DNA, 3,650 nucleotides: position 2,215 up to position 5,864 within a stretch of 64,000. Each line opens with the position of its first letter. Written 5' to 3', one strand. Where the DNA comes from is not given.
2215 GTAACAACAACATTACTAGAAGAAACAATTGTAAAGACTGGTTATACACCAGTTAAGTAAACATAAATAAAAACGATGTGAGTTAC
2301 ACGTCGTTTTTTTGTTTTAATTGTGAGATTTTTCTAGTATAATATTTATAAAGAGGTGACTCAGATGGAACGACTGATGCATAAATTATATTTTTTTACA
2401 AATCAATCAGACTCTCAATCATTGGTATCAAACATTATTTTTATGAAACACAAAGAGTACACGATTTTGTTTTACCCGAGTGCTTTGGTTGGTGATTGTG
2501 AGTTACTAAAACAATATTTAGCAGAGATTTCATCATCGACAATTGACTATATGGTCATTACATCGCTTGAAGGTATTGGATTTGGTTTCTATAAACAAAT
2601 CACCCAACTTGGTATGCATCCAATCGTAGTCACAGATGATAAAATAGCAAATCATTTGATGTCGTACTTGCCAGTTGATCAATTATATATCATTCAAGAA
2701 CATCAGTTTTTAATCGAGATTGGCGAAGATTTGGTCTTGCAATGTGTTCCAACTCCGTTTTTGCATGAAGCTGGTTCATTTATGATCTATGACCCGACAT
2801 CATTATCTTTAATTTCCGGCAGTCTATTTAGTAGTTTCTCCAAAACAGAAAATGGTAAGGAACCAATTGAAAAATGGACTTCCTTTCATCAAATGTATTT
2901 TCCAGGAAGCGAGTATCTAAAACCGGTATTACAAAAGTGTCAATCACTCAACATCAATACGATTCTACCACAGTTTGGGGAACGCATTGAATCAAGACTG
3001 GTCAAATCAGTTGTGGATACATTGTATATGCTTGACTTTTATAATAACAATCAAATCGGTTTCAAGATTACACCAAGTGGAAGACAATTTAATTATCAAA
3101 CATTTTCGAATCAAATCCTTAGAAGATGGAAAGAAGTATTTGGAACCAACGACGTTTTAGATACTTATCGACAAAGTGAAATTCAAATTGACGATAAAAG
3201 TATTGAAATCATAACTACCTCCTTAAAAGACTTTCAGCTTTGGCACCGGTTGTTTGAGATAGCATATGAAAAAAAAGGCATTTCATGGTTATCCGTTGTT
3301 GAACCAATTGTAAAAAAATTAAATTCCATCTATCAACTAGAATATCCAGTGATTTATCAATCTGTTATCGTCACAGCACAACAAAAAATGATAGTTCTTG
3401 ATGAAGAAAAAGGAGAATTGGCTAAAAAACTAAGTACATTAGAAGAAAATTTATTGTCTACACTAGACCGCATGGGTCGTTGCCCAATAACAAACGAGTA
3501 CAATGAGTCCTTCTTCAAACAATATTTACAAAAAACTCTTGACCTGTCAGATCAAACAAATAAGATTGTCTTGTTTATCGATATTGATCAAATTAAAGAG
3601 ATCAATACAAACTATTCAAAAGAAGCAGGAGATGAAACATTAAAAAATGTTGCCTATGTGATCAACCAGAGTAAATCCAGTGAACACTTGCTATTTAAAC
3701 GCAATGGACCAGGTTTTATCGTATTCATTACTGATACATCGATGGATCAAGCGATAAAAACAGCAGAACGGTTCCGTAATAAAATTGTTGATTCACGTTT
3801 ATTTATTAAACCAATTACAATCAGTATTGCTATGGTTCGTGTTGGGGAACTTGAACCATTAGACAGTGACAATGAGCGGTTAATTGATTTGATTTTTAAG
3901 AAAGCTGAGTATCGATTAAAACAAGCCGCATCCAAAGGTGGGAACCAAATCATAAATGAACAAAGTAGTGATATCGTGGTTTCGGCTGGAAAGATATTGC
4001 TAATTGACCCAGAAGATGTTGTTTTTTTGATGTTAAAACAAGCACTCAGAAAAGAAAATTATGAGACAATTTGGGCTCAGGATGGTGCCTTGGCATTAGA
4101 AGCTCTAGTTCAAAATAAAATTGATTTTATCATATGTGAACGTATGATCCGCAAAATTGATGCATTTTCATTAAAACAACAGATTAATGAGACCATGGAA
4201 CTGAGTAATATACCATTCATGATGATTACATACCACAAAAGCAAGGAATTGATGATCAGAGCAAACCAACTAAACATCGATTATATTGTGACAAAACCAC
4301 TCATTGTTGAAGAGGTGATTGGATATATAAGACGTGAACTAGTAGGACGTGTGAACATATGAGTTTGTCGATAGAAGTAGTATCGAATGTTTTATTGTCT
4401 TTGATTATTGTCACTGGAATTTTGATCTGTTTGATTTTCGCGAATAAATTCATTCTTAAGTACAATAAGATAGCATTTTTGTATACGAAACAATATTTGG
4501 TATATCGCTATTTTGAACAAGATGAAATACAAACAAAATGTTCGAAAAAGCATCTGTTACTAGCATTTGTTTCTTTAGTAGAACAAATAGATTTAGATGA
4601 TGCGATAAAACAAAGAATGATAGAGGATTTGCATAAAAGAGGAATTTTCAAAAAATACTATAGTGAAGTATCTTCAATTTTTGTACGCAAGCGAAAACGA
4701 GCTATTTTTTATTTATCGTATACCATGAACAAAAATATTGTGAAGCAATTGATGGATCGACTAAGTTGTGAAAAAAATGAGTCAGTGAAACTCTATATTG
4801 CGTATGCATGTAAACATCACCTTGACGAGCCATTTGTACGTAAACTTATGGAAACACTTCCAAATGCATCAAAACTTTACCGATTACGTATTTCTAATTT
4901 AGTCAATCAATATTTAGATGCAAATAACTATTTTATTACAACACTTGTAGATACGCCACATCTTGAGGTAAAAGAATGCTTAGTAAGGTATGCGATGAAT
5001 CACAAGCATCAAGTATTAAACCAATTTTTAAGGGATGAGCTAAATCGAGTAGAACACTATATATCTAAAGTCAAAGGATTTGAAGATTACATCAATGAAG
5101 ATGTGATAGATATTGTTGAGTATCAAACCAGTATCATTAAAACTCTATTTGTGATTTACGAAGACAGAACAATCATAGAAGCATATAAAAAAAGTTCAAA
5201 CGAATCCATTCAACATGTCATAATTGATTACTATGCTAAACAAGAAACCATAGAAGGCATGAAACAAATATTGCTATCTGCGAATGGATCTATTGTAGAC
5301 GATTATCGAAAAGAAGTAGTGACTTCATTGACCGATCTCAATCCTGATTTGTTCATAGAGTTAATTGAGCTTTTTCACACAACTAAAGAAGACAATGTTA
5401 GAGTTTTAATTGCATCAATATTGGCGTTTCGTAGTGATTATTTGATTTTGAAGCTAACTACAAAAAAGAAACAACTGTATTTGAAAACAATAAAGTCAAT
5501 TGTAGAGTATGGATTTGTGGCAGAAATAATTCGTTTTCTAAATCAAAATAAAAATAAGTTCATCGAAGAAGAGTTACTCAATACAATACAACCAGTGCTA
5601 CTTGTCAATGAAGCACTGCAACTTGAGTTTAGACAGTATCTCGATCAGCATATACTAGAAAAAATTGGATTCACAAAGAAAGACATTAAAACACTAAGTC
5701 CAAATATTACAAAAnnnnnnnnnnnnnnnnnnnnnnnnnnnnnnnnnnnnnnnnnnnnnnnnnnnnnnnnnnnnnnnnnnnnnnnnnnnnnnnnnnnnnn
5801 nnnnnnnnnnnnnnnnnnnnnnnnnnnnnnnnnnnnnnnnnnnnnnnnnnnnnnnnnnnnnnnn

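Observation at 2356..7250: Translationally coupled degenerate-GGDEF/pseudo-receiver protein and giant GT2 processive synthase: candidate c-di-GMP-gated exopolysaccharide module of unusual architecture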

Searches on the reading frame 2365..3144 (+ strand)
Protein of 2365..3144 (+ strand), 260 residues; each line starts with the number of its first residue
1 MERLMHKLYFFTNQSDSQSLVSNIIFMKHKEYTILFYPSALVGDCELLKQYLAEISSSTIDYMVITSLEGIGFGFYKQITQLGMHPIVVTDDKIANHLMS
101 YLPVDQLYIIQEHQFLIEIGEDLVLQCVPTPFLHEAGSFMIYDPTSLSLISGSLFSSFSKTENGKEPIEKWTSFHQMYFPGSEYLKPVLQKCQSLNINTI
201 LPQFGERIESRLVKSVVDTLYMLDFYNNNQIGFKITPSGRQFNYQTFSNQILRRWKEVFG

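Call 20: search_solved_structures(query=window:2365-3144:+, max_evalue=1, show_alignments=3)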
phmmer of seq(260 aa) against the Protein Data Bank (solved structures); distinct sequences matched with E-value up to 1: 3.
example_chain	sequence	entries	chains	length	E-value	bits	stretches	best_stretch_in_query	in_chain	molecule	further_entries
6qrq_B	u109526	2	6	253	0.0001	25.4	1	123-217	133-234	Oxygen-binding diiron protein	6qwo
6qnm_A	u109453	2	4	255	0.00041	23.5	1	112-215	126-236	OXYGEN-BINDING DI-IRON PROTEIN | Uncharacterized protein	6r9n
6f0t_A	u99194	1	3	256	0.024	17.6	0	192-231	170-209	Pizza6-SFW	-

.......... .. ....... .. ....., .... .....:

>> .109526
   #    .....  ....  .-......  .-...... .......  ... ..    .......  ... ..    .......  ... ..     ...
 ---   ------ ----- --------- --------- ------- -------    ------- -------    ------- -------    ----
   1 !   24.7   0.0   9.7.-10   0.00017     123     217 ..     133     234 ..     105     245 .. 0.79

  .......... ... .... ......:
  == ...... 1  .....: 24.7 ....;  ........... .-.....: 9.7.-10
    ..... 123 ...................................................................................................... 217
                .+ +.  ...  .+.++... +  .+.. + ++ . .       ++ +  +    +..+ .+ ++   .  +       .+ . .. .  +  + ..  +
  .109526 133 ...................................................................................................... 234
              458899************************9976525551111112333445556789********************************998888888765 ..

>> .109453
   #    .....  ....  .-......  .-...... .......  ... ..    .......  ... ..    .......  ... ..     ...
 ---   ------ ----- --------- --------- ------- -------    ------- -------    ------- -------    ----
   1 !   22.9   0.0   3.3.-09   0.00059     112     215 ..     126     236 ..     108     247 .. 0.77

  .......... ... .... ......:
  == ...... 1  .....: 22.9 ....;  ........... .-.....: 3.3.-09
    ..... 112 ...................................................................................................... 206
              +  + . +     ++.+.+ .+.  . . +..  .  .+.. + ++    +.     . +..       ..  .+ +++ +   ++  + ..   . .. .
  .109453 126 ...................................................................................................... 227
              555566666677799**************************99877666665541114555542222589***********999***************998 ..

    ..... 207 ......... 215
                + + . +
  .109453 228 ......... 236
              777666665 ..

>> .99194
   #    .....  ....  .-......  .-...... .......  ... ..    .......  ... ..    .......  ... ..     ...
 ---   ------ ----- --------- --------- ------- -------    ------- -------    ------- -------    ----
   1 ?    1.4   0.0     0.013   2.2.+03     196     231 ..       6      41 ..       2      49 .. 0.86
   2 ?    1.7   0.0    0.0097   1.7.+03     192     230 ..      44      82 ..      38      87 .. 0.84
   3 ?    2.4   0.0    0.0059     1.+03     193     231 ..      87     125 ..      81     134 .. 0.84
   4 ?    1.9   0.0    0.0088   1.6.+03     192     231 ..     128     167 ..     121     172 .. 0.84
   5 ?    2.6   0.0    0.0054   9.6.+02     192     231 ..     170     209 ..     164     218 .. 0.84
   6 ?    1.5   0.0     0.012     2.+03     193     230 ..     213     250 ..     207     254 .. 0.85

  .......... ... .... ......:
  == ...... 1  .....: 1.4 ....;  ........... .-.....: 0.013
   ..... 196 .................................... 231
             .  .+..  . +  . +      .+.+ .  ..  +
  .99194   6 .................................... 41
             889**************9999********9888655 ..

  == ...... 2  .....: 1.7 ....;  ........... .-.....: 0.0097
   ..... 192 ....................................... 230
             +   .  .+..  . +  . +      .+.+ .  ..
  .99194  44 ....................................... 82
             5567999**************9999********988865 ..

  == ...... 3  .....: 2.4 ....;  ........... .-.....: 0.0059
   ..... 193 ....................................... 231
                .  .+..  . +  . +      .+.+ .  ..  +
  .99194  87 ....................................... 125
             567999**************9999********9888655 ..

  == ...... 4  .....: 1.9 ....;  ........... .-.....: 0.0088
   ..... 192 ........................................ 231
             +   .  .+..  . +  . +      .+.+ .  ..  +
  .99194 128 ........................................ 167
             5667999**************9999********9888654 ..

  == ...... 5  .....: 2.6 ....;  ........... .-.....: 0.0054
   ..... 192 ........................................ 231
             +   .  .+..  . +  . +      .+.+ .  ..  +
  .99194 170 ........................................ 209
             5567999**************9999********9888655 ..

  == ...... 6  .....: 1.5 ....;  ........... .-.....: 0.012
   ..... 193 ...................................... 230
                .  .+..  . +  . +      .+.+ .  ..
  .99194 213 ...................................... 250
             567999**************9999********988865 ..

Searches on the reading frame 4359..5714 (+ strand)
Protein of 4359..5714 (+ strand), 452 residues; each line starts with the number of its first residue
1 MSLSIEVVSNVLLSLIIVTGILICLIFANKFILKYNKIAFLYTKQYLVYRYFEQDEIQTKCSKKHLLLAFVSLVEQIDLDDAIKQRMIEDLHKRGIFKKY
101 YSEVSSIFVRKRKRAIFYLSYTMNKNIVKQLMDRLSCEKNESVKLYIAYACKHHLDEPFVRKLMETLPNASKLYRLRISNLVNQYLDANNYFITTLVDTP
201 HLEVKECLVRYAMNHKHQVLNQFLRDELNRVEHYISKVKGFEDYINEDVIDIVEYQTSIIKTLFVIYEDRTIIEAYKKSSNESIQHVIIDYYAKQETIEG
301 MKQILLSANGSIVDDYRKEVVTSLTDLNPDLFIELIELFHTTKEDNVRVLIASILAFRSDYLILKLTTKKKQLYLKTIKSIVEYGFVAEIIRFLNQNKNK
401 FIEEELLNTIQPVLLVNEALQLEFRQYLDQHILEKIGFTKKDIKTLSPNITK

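Call 55: search_protein_representatives(alignment_id=A4)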
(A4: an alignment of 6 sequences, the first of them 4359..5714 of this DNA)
Query: 6 sequences, 448 profile positions. Proteins with E-value up to 0.001 (for the whole library): 334; up to 1e-10: 165; up to 1e-30: 95. The best 150 are listed.
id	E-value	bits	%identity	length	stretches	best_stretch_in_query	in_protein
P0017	7.5e-104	364.4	-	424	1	3-431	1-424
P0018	4.2e-77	276.3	-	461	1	18-438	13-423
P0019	1.0e-76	275.0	-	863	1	103-438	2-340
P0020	6.0e-73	262.6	-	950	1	3-443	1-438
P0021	7.6e-72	258.9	-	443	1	3-444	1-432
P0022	1.9e-68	247.8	-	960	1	5-433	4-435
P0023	4.2e-68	246.6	-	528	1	2-442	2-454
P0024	1.2e-65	238.5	-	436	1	11-433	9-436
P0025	6.7e-65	236.0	-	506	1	3-437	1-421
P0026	1.4e-60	221.8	-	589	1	10-437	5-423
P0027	1.5e-60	221.7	-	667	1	9-441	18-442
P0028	1.9e-59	218.1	-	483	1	1-436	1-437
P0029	3.9e-58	213.7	-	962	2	1-438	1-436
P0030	7.3e-58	212.8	-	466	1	1-418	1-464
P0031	7.4e-58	212.8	-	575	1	4-440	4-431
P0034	4.2e-57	210.4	-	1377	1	11-444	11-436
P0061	1.7e-47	178.7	-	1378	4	1-271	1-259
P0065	3.2e-46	174.5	-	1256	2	1-430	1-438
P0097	8.9e-36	140.1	-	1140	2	22-409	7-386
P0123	3.9e-27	111.6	-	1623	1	4-440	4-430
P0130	1.5e-24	103.1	-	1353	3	11-283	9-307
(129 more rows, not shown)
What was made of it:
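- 4461..5723 (+): Cytoplasmic alpha-solenoid (HEAT-like) domain, aa 35-455, proposed as the docking platform for gene 1's product. The profile finds 334 representative proteins, with the domain N-terminal in every one of the 150 listed hits (call 55).
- In every one of the 150 listed hits the N-extension sits at the protein's N-terminus, and the full-length ones (about 950 aa) match this GT2 architecture (call 55).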

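Call 56: search_protein_families(library=pfam, proteins=[P0034, P0061, P0065, P0123, P0130, P0097], max_evalue=0.001)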
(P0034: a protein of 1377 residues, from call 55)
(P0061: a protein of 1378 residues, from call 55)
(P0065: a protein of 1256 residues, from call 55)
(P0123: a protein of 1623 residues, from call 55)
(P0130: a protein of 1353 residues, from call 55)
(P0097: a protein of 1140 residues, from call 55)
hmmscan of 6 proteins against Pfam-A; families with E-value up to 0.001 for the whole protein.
P0034 (1377 aa): 6 families
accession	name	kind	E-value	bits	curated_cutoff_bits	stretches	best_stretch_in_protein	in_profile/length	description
PF00535.33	Glycos_transf_2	-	6.5e-19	68.9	23.3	1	534-714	1-156/168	Glycosyl transferase family 2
PF13641.12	Glyco_tranf_2_3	-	1.7e-12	48.3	27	1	531-806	1-230/230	Glycosyltransferase like family 2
PF13646.12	HEAT_2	-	3.4e-12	46.9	27.7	1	261-339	8-87/88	HEAT repeats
PF13632.12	Glyco_trans_2_3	-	3.3e-09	37.3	27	1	641-868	5-188/198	Glycosyl transferase family group 2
PF10111.15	Glyco_tranf_2_2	-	5.5e-07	29.8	27.3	1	534-774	1-209/276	Glycosyltransferase like family 2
PF03142.21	Chitin_synth_2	-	0.00056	19.1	27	0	776-878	343-444/527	Chitin synthase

P0061 (1378 aa): 5 families
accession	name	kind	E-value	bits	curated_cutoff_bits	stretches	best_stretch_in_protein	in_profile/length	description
PF00535.33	Glycos_transf_2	-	1.2e-19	71.3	23.3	1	822-944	1-100/168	Glycosyl transferase family 2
PF13641.12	Glyco_tranf_2_3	-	7.5e-14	52.7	27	1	819-1092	1-228/230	Glycosyltransferase like family 2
PF13646.12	HEAT_2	-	1.1e-07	32.5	27.7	0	103-177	3-77/88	HEAT repeats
PF10111.15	Glyco_tranf_2_2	-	1.3e-05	25.2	27.3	0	822-1063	1-211/276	Glycosyltransferase like family 2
PF13632.12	Glyco_trans_2_3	-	1.4e-05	25.4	27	1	929-1176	5-194/198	Glycosyl transferase family group 2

P0065 (1256 aa): 5 families
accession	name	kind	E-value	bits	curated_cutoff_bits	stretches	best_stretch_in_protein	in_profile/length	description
PF00535.33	Glycos_transf_2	-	1e-19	71.5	23.3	1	671-806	1-112/168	Glycosyl transferase family 2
PF13641.12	Glyco_tranf_2_3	-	1.1e-10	42.4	27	1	747-930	55-216/230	Glycosyltransferase like family 2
PF13646.12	HEAT_2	-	8.2e-10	39.3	27.7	1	270-346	11-87/88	HEAT repeats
PF00072.30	Response_reg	-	2.8e-05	24.7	30.2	1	1142-1221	8-85/111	Response regulator receiver domain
PF13632.12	Glyco_trans_2_3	-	0.00021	21.6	27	1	779-1057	5-189/198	Glycosyl transferase family group 2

P0123 (1623 aa): 4 families
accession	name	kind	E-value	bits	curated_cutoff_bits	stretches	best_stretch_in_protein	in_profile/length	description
PF00535.33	Glycos_transf_2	-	5.7e-20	72.4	23.3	2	608-717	51-160/168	Glycosyl transferase family 2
PF13632.12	Glyco_trans_2_3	-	4.9e-15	56.3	27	1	637-876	1-196/198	Glycosyl transferase family group 2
PF13641.12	Glyco_tranf_2_3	-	5.8e-14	53.1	27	1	618-806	70-230/230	Glycosyltransferase like family 2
PF03142.21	Chitin_synth_2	-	0.00011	21.5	27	1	731-862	300-426/527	Chitin synthase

P0130 (1353 aa): 4 families
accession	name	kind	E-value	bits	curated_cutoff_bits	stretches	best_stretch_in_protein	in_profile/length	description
PF00535.33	Glycos_transf_2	-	2.6e-17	63.7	23.3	1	772-894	1-99/168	Glycosyl transferase family 2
PF13641.12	Glyco_tranf_2_3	-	2.8e-10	41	27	1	769-1040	1-224/230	Glycosyltransferase like family 2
PF13646.12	HEAT_2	-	1.5e-09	38.5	27.7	1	102-180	5-83/88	HEAT repeats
PF00072.30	Response_reg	-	2.2e-07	31.5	30.2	1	1236-1328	1-93/111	Response regulator receiver domain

P0097 (1140 aa): 6 families
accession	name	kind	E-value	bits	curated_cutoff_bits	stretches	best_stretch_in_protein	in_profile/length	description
PF00535.33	Glycos_transf_2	-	2.7e-18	66.9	23.3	1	592-726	1-112/168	Glycosyl transferase family 2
PF13641.12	Glyco_tranf_2_3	-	2.8e-15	57.4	27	1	674-864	66-230/230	Glycosyltransferase like family 2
PF13632.12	Glyco_trans_2_3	-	4e-09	37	27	1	699-917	5-193/198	Glycosyl transferase family group 2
PF00072.30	Response_reg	-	4.2e-09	37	30.2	1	1008-1116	4-110/111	Response regulator receiver domain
PF03142.21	Chitin_synth_2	-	7.2e-09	35.3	27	1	823-984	332-487/527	Chitin synthase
PF13646.12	HEAT_2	-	0.00015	22.4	27.7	0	96-165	10-78/88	HEAT repeats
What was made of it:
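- On HEAT repeat proteins (PF13646 / PF02985): Homologous N-extensions in P0034, P0065 and P0130 hit HEAT_2 above cut-off (call 56).
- Some relatives fuse a REC to the C-terminus of the HEAT-GT2 (call 56).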
